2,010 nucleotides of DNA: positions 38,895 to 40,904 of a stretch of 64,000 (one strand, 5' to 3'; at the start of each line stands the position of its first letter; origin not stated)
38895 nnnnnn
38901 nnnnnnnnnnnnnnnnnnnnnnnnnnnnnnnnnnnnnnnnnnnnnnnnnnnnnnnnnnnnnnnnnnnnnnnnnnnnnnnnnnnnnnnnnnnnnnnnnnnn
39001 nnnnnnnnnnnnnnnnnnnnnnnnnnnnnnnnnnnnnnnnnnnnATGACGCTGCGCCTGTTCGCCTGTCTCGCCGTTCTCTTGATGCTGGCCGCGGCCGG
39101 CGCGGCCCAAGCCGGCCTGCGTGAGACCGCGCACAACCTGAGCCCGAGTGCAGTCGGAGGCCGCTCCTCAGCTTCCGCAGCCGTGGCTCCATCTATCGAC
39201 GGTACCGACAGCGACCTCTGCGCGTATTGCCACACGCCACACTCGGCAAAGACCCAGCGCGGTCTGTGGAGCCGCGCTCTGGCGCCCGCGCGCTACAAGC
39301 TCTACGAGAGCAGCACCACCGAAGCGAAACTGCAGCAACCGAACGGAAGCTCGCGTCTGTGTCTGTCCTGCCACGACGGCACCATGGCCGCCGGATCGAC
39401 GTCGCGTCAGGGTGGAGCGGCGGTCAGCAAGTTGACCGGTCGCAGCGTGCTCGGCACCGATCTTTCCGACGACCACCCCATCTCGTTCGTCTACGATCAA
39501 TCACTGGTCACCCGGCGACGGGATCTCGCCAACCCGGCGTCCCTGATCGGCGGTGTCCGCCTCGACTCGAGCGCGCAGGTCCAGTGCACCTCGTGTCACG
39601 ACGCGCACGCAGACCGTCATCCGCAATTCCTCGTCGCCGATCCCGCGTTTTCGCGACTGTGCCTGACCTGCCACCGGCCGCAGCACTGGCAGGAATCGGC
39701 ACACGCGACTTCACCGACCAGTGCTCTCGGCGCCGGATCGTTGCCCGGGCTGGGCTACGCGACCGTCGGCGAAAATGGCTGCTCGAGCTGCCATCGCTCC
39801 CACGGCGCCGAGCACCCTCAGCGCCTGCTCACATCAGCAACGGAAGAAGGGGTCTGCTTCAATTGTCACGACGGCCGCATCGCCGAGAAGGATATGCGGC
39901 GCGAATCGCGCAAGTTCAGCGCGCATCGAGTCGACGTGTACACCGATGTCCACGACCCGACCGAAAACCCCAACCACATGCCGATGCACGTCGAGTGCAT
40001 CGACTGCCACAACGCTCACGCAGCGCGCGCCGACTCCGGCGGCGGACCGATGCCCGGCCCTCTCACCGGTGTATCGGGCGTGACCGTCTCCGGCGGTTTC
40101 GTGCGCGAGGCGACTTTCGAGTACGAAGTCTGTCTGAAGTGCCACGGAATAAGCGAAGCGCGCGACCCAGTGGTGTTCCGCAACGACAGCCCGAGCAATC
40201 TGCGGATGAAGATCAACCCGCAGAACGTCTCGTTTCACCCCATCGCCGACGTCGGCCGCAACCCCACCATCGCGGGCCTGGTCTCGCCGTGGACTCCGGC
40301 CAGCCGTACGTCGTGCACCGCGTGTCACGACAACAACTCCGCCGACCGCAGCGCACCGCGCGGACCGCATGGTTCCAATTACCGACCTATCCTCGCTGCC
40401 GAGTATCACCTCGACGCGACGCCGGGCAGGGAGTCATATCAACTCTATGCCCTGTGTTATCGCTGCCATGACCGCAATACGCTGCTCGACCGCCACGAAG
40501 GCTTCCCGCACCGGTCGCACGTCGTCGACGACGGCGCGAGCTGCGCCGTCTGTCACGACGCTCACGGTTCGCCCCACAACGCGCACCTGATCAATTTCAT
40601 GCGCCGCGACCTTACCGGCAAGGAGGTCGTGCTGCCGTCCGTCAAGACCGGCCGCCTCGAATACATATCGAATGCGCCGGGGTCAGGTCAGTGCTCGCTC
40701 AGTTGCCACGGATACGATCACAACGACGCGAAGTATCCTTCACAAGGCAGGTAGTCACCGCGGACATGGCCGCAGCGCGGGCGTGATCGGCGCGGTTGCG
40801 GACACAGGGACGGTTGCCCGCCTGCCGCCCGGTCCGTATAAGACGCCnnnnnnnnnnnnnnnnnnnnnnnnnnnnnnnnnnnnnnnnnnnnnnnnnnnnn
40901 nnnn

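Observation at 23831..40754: A 17 kb, 12-gene electron-conduit cluster from an inner-membrane cytochrome b to a porin, with about 60 c-type hemes and NHL-propeller partners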

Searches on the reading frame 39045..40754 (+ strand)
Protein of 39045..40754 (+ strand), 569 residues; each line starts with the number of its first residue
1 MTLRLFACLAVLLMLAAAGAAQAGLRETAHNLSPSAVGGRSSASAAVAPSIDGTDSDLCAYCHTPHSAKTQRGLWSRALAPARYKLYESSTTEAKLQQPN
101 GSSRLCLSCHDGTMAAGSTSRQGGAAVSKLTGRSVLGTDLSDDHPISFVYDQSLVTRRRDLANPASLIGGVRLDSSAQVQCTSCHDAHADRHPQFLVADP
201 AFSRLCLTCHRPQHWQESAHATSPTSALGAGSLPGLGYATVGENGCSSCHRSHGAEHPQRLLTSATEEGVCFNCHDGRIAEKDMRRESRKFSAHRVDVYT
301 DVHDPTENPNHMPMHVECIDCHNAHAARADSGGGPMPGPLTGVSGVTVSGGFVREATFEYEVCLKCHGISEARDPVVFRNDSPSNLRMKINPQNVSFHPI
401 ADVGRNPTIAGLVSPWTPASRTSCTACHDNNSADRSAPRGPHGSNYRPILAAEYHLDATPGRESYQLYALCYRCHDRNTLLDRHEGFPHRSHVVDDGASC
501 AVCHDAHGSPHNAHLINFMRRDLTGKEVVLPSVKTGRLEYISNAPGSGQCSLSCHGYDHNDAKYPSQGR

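Call 8: search_protein_families(library=pfam, proteins=[window:39045-40754:+], max_evalue=0.01)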
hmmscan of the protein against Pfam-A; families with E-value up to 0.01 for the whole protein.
window:39045-40754:+ (569 aa): 5 families
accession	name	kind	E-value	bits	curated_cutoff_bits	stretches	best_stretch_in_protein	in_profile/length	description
PF09699.15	Paired_CXXCH_1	-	3.7e-27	94.2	20.6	4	241-277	4-38/41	Doubled CXXCH motif (Paired_CXXCH_1)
PF22113.1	Mtrc-MtrF_II-IV_dom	-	3e-15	56.6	30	3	356-508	24-167/176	Outer membrane cytochrome MtrC/MtrF-like, domains II/IV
PF14522.11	Cytochrome_C7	-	7e-15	55.1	24.8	0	177-217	12-55/67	Cytochrome c7 and related cytochrome c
PF14537.11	Cytochrom_c3_2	-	1e-11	45.5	25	1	176-276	4-79/79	Cytochrome c3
PF22678.1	Cytochrom_c_NrfB-like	-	0.0017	19.2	27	0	424-512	1-73/89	Cytochrome c-type protein NrfB-like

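Call 17: find_homologous_proteins(query=window:39045-40754:+)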
Query window:39045-40754:+ (569 aa): 4731 proteins with E <= 0.001 among 8000 candidates; the best 120 are listed.
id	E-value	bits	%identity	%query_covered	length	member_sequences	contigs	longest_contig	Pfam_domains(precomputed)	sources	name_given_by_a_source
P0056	0.0e+0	1323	100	100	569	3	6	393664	PF09699.16,PF14537.12,PF14522.12,PF22113.2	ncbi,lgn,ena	-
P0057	0.0e+0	1122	84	99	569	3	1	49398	PF09699.16,PF14537.12,PF14522.12,PF22113.2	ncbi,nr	ncbi:MAG: hypothetical protein HY899_10565 [Deltaproteobacteria bacterium]|nr:hypothetical protein [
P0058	0.0e+0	1104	84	98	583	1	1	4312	PF09699.16,PF14537.12,PF14522.12,PF22113.2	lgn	-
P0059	1.6e-267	907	70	99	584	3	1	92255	PF09699.16,PF14537.12,PF22678.2,PF14522.12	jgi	jgi:predicted CXXCH cytochrome family protein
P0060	1.1e-266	904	69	99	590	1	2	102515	PF09699.16,PF14537.12,PF14522.12,PF22113.2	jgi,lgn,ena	-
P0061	6.3e-265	898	68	100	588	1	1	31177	PF09699.16,PF14537.12,PF22678.2,PF14522.12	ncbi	ncbi:MAG: cytochrome c3 family protein [Candidatus Binatia bacterium]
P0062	6.0e-264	895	69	99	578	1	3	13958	PF09699.16,PF14537.12,PF22678.2,PF14522.12,PF22113.2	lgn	-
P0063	5.2e-263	892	69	99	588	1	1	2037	PF09699.16,PF14537.12,PF14522.12,PF22113.2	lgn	-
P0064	4.4e-262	889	69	97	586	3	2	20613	PF09699.16,PF14537.12,PF13435.12,PF14522.12,PF22113.2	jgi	-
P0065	3.1e-261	886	69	99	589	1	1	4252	PF09699.16,PF14537.12,PF14522.12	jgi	jgi:predicted CXXCH cytochrome family protein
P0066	3.2e-261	886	67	99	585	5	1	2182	PF09699.16,PF14537.12,PF14522.12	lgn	-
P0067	9.6e-261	884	67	98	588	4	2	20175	PF09699.16,PF14537.12,PF14522.12,PF22113.2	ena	-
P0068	2.2e-258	877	67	95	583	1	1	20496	PF09699.16,PF14537.12,PF14522.12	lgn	-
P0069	5.9e-257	872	67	99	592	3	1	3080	PF09699.16,PF14537.12,PF14522.12,PF22113.2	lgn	-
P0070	7.2e-257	872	67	100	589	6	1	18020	PF09699.16,PF14537.12,PF13435.12,PF14522.12,PF22113.2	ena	-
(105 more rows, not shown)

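Call 20: find_related_loci(query=A2, collection=genome_contigs, flank=10000)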
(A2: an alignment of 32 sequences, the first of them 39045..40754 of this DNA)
Query A2 (569 aa) in genome_contigs; peptide patterns used: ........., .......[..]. (x = any residue, [..] = any of these).
600 stretches matched a pattern (row limit reached: there are more); 597 encode a relative of the query (tblastn E <= 1e-3); the best 80 are kept; 80 distinct loci.
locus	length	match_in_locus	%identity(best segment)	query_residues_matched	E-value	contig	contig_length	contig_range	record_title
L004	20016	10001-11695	66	4-567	0e+0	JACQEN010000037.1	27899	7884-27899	MAG: Deltaproteobacteria bacterium isolate NC_groundwater_1022_Pr1_S-0.65um_62_10 Montesol18_Sp65_coassembly_scaffold_10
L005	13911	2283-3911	51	24-564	5e-170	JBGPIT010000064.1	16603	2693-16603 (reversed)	MAG: Candidatus Binatia bacterium isolate OBJ_0618_7090110_327 k141_2852119_length_16603_cov_181.5677, whole genome shot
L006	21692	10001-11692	49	5-569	2e-166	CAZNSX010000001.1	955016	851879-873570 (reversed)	MAG TPA_asm: uncultured bacterium isolate SRP323688_co1_195 genome assembly, contig: NODE_2_length_955016_cov_17.046588,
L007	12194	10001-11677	48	5-564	7e-165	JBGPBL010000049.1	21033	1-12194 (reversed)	MAG: Sulfurifustaceae bacterium isolate OBJ_0618_130150_106 k141_3948838_length_21033_cov_17.0000, whole genome shotgun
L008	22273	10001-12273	50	9-565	1e-162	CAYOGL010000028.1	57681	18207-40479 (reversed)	MAG TPA_asm: uncultured Burkholderiales bacterium isolate SRP272529_co2_139 genome assembly, contig: NODE_699_length_576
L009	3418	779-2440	48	9-565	7e-169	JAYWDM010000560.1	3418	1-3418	MAG: Betaproteobacteria bacterium isolate GL95_UP_metabat_55_sub GL95_UP_metabat_55_sub_559, whole genome shotgun sequen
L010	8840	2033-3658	49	21-564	3e-161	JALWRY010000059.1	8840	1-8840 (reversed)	MAG: Thiohalobacter sp. isolate M2_metabat2_scaf2bin.039 M2_NODE_12077_length_8840_cov_3.521749, whole genome shotgun se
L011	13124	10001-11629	49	21-568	3e-161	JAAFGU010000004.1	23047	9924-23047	MAG: Aromatoleum sp. isolate Bin5_3 scaffold_1921, whole genome shotgun sequence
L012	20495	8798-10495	47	3-564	2e-160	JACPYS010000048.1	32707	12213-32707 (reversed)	MAG: Betaproteobacteria bacterium isolate NC_groundwater_869_Pr1_S2p5_64_25 Montesol18_S2p5_coassembly_scaffold_847020,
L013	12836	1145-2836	47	1-565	6e-158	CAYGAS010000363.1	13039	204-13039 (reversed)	MAG TPA_asm: uncultured Nitrospiraceae bacterium isolate ERP108616_co1_40 genome assembly, contig: k119_65285, whole gen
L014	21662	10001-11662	48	9-560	9e-154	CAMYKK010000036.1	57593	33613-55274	MAG: uncultured Gammaproteobacteria bacterium isolate FCS_M_Gamma_075 genome assembly, contig: scaffold_859, whole genom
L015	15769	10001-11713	45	1-564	4e-153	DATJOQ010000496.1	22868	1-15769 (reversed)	MAG TPA_asm: Candidatus Binataceae bacterium isolate SMAG_U14891 k141_1699184, whole genome shotgun sequence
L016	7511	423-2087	46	9-565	9e-152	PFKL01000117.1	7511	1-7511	MAG: Comamonadaceae bacterium CG_4_10_14_3_um_filter_60_75 CG_4_10_14_3_um_filter_scaffold_8222_c, whole genome shotgun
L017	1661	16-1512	50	74-564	3e-164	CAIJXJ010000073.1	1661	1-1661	MAG: uncultured Methylobacillus sp. isolate A14_bin-1995 genome assembly, contig: bin-1995:073/315, whole genome shotgun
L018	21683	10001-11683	45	1-565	7e-150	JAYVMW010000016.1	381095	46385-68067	MAG: Oxalobacteraceae bacterium isolate GL61_DN_metabinner_3_sub GL61_DN_metabinner_3_sub_15, whole genome shotgun seque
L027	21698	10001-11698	47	1-568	5e-164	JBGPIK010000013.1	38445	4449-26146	MAG: Candidatus Binatia bacterium isolate OBJ_0618_7090110_336 k141_570059_length_38445_cov_52.5876, whole genome shotgu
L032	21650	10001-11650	42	8-564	3e-133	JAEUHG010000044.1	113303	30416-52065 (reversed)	MAG: Verrucomicrobiales bacterium isolate new MAG-11 k141_1082416, whole genome shotgun sequence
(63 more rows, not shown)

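Call 29: search_solved_structures(query=A2, max_evalue=0.01)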
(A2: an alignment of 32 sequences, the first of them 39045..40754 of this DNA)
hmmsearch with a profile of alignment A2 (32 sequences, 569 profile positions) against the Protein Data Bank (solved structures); distinct sequences matched with E-value up to 0.01: 3.
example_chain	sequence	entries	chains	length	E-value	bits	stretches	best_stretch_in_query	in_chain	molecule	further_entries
7tfs_A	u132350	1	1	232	6.1e-41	143.5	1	8-206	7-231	Cytochrome c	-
9yuq_N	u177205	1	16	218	1.9e-32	115.4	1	9-206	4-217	Putative multiheme cytochrome c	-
6i5b_A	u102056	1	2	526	0.0075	17.8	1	202-332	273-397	Uncharacterized protein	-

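Call 66: predict_structure(alignment_id=A2)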
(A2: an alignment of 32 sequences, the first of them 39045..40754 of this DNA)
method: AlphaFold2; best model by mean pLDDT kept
length: 569 residues; sequences in the alignment: 32
mean_pLDDT: 37.1   pTM: 0.22
mean pLDDT of the five models: 37.1, 35.4, 34.9, 33.8, 32.8
residues with pLDDT >= 90: 1; 70-90: 23; 50-70: 70; < 50: 475
segments of 3 or more residues with pLDDT < 50: 21-221, 226-236, 246-399, 401-406, 424-472, 480-525, 566-569
pLDDT, mean of each block of 10 residues (from residue 1): 82 71 31 25 29 26 24 24 24 29 24 26 28 24 27 37 36 34 28 30 37 45 44 45 49 36 39 35 31 25 32 27 32 31 34 34 25 24 24 40 48 61 47 34 27 26 27 50 44 40 30 33 53 70 57 65 52
secondary structure, 60 per line:
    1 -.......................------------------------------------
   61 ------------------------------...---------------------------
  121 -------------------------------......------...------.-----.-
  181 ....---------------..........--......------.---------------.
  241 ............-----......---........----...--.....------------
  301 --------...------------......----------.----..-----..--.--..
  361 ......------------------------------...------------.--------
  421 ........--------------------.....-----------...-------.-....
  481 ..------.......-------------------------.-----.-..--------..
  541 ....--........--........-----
elements in order: H2-24 H152-157 H181-184 H200-209 H212-217 H241-252 H258-263 H267-274 H284-288 H324-329 H359-366 E397-399 E421-423 H424-428 H449-453 H477-482 H489-495 E539-544 E547-554 E557-564

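Call 70: search_protein_families(library=pfam, proteins=[L027:11583-13496:+, L032:2447-3976:+, L005:4499-5704:+], max_evalue=0.01)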
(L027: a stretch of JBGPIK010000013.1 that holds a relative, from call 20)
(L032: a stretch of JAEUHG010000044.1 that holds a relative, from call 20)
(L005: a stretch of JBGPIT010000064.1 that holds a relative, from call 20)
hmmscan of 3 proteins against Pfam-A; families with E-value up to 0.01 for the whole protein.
L027:11583-13496:+ (638 aa): 2 families
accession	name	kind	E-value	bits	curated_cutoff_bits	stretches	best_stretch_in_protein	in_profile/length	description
PF01653.23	DNA_ligase_aden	-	5.8e-59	200.1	27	1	171-407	19-252/253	NAD-dependent DNA ligase adenylation domain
PF01292.26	Ni_hydr_CYTB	-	3.8e-09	37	30.1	1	423-590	2-167/179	Prokaryotic cytochrome b561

L032:2447-3976:+ (510 aa): 0 families

L005:4499-5704:+ (402 aa): 4 families
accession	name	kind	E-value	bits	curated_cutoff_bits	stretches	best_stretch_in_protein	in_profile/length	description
PF00033.24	Cytochrome_B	-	5.9e-42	144.1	27.2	1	95-271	10-185/189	Cytochrome b/b6/petB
PF13631.11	Cytochrom_B_N_2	-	2.2e-33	116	27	1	157-276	2-121/169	Cytochrome b(N-terminal)/b6/petB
PF00032.22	Cytochrom_B_C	-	3.9e-11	43.5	20.7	1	322-398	1-79/102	Cytochrome b(C-terminal)/b6/petD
PF14358.11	DUF4405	-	0.0068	17.3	26.7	1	105-167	6-63/66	Domain of unknown function (DUF4405)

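Call 72: search_protein_families(library=ncbifam, proteins=[window:39045-40754:+], max_evalue=0.01)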
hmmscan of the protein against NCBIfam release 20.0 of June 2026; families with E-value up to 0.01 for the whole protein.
window:39045-40754:+ (569 aa): 7 families
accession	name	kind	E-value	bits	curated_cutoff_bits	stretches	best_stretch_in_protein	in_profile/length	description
TIGR01905.1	paired_CXXCH_1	subfamily_domain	9e-23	79.9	25.2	3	242-276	5-37/41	doubled CXXCH domain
TIGR03508.1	decahem_SO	subfamily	1.5e-17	63.9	192.2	3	419-519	68-165/258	DmsE family decaheme c-type cytochrome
NF008659.0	PRK11659.1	equivalog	2.1e-07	30.8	184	1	177-220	134-177/188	cytochrome c nitrite reductase pentaheme subunit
TIGR03146.1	cyt_nit_nrfB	equivalog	6e-06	26.6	166.6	0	58-213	13-144/145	cytochrome c nitrite reductase pentaheme subunit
NF049875.1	NetB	exception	3.5e-05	23.7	380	1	177-216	162-201/211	Nrf-like electron transfer protein NetB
NF045713.1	CxxCH_16_HmcA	equivalog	0.0002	20.1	400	1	243-328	174-239/541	sulfate respiration complex hexadecaheme cytochrome HmcA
TIGR01904.2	GSu_C4xC__C2xCH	domain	0.0047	16.7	27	1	415-443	43-71/73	CxxxxCH/CxxCH domain c-type cytochrome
